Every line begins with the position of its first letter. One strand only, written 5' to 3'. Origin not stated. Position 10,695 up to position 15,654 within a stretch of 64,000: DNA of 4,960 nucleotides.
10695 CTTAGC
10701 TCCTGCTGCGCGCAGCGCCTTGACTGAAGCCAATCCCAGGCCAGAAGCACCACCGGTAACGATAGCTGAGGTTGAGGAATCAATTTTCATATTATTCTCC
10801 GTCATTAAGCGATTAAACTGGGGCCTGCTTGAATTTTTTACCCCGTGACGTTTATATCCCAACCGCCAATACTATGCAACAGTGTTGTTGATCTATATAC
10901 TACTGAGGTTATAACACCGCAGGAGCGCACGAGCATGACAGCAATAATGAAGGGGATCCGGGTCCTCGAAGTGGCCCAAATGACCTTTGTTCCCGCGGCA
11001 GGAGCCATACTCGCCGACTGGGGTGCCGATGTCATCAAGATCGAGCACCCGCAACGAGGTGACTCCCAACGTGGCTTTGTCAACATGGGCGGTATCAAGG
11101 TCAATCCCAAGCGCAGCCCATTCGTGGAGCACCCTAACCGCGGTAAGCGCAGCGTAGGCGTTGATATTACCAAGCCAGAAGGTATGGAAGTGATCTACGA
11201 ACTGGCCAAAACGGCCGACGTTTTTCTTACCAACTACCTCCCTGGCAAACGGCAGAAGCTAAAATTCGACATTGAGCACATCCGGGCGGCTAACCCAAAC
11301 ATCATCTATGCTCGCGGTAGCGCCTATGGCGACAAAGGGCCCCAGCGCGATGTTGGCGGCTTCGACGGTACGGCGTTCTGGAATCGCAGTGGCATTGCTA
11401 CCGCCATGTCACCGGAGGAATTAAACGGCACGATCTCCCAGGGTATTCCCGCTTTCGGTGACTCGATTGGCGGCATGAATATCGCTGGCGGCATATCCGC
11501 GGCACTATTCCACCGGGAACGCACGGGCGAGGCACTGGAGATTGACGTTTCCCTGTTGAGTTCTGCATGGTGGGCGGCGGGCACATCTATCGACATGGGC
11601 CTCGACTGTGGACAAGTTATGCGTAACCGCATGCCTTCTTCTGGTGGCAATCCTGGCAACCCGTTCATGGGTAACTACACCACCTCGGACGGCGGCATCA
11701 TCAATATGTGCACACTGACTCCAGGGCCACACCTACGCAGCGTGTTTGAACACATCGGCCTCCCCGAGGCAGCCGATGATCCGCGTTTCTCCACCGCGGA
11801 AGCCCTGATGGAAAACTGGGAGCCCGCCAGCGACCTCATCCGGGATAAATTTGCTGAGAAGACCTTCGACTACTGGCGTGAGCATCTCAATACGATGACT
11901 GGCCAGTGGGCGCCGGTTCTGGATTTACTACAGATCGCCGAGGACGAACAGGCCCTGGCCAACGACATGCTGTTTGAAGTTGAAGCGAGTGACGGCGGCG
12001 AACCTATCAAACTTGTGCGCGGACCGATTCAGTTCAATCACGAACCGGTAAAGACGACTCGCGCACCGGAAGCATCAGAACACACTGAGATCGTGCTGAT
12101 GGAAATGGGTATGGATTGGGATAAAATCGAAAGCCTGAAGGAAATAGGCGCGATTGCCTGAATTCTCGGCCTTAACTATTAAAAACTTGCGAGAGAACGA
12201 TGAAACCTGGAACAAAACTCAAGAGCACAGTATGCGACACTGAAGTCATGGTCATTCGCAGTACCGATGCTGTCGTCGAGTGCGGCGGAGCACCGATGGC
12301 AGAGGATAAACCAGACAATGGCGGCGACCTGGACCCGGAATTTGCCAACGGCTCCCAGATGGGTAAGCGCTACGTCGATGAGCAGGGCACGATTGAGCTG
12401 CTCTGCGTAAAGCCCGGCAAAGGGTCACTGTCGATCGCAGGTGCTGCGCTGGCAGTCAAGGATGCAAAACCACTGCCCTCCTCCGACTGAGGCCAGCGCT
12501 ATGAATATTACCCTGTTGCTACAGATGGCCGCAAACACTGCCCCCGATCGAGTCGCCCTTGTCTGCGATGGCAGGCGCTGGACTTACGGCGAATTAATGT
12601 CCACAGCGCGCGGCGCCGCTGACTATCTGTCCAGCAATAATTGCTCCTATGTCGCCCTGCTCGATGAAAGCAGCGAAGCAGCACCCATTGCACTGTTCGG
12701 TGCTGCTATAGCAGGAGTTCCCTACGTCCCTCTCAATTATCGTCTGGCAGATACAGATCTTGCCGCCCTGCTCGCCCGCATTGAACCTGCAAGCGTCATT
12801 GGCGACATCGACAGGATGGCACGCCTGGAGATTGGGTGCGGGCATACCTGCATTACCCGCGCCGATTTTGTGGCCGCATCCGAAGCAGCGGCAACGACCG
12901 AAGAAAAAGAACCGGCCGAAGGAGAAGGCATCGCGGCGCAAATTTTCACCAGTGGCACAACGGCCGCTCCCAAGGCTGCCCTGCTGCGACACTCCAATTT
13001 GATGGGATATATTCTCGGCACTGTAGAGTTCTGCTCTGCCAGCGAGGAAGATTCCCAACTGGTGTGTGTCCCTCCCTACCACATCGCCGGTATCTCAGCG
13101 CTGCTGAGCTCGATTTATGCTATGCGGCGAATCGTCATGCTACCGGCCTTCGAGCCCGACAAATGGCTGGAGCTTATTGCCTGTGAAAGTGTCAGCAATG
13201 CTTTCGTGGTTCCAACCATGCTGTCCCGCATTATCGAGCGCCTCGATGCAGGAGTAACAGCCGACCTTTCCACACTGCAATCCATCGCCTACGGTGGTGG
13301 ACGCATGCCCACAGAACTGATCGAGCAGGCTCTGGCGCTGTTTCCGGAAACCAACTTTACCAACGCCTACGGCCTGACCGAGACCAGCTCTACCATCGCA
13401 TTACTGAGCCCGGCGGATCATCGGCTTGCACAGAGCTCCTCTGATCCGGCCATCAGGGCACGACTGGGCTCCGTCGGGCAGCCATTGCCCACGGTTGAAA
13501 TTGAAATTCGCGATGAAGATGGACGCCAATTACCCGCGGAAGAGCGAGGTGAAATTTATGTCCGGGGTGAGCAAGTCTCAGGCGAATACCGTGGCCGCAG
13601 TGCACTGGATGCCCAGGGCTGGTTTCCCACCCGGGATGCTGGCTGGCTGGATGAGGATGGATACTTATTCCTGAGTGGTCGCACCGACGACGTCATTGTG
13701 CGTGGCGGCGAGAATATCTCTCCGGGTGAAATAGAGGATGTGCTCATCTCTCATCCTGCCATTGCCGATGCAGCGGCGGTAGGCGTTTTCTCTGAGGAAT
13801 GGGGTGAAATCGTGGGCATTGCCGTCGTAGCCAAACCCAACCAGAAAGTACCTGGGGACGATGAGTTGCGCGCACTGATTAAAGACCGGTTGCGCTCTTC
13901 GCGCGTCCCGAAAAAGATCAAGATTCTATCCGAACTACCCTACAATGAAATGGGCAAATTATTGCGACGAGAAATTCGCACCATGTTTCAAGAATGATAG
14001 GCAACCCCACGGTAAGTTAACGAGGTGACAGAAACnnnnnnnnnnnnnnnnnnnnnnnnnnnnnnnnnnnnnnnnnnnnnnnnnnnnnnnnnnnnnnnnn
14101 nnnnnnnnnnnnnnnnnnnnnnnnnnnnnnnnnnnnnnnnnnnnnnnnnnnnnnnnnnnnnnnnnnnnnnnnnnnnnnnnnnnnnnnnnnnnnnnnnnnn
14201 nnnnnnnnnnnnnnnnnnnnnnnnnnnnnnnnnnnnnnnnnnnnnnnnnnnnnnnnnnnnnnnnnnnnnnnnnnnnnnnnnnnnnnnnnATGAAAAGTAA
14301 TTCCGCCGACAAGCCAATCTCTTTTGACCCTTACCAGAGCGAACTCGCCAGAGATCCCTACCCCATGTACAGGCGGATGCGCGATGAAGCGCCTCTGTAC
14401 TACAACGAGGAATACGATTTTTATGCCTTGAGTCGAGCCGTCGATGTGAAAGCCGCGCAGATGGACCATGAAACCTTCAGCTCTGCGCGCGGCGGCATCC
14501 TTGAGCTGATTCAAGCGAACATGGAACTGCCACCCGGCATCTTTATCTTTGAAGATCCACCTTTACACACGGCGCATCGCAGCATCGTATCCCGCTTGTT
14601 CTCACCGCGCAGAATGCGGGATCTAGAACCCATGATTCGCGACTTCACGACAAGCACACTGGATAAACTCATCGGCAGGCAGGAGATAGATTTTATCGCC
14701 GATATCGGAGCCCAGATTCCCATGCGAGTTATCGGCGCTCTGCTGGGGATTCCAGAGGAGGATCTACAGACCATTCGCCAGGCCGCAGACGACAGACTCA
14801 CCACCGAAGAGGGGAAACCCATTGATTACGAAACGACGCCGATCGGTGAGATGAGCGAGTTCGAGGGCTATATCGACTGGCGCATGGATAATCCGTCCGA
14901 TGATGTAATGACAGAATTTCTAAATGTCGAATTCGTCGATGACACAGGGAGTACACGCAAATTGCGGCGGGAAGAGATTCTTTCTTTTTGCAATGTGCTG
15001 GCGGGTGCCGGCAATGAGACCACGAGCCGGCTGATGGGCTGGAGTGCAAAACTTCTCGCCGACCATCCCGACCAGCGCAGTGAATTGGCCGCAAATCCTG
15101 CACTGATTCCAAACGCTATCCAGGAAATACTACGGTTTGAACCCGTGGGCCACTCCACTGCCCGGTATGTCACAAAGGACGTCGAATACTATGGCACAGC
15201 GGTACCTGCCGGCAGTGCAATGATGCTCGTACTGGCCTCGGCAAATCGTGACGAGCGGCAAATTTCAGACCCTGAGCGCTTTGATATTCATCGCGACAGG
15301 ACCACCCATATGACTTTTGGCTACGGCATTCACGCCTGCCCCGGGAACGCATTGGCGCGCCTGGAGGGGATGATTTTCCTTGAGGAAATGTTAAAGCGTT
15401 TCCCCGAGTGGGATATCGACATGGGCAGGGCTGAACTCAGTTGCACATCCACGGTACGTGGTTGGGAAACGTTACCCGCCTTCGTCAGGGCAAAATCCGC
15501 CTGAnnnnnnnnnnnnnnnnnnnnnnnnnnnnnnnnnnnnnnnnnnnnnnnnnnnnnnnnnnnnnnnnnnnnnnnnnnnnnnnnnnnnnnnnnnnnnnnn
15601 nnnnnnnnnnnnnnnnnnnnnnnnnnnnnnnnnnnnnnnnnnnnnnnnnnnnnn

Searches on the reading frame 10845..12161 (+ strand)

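Call 15: search_protein_families(library=pfam, proteins=[window:10845-12161:+])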
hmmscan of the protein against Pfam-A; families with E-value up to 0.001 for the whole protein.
window:10845-12161:+ (438 aa): 1 family
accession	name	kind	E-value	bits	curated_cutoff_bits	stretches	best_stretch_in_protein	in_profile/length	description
PF02515.22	CoA_transf_3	-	6.5e-82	276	23.3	1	35-414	1-366/366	CoA-transferase family III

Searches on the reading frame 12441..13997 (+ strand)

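Call 15: search_protein_families(library=pfam, proteins=[window:12441-13997:+])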
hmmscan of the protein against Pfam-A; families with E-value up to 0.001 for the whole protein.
window:12441-13997:+ (518 aa): 2 families
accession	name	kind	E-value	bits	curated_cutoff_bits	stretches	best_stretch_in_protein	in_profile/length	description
PF00501.34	AMP-binding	-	9.2e-64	216.1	29.9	1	28-383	2-383/384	AMP-binding enzyme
PF13193.12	AMP-binding_C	-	4.3e-15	56.8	24.5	1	430-506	1-76/76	AMP-binding enzyme C-terminal domain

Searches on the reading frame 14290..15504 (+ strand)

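Call 15: search_protein_families(library=pfam, proteins=[window:14290-15504:+])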
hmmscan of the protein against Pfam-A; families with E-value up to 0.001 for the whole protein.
window:14290-15504:+ (404 aa): 1 family
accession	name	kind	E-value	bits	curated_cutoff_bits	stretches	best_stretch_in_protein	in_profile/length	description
PF00067.27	p450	-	4.3e-27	95.4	22.8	1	204-379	239-439/462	Cytochrome P450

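Call 40: search_protein_families(library=ncbifam, proteins=[window:14290-15504:+], max_evalue=0.00001)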
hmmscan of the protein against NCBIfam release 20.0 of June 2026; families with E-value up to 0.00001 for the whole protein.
window:14290-15504:+ (404 aa): 9 families
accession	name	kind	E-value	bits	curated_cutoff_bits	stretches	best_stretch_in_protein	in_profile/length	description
NF041177.1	Cyp119_Thmprot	equivalog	1.5e-44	152.3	680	1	24-376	2-345/368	cytochrome P450 Cyp119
NF041802.1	P450_SolI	exception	6.4e-38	130.3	850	1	24-397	33-420/424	solanimycin biosynthesis cytochrome P450 SolI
NF045816.1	PentlenlactSyn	equivalog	8.1e-38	130.1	700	1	93-377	91-372/396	pentalenolactone synthase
TIGR04538.1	P450_cycloAA_1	subfamily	3.8e-35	121.5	500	1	16-377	4-372/395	cytochrome P450, cyclodipeptide synthase-associated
TIGR04458.1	CYP450_TxtE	equivalog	9.9e-32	110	500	1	18-373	8-377/403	4-nitrotryptophan synthase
TIGR04515.1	P450_rel_GT_act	subfamily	1.2e-26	94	343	1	228-373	215-361/386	P450-derived glycosyltransferase activator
NF050147.1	aminopyruv_ApyO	equivalog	2.5e-10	39.6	525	1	73-357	69-379/444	RiPP biosynthesis cytochrome P450 ApyO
NF045812.1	PentlenOxigase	equivalog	2.5e-09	36.5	800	1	271-371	300-409/444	pentalenene oxygenase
NF051859.1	AlbFlvMonOxTrpSyn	equivalog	8.7e-07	27.9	700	0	203-371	237-427/457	bifunctional albaflavenone monooxygenase/terpene synthase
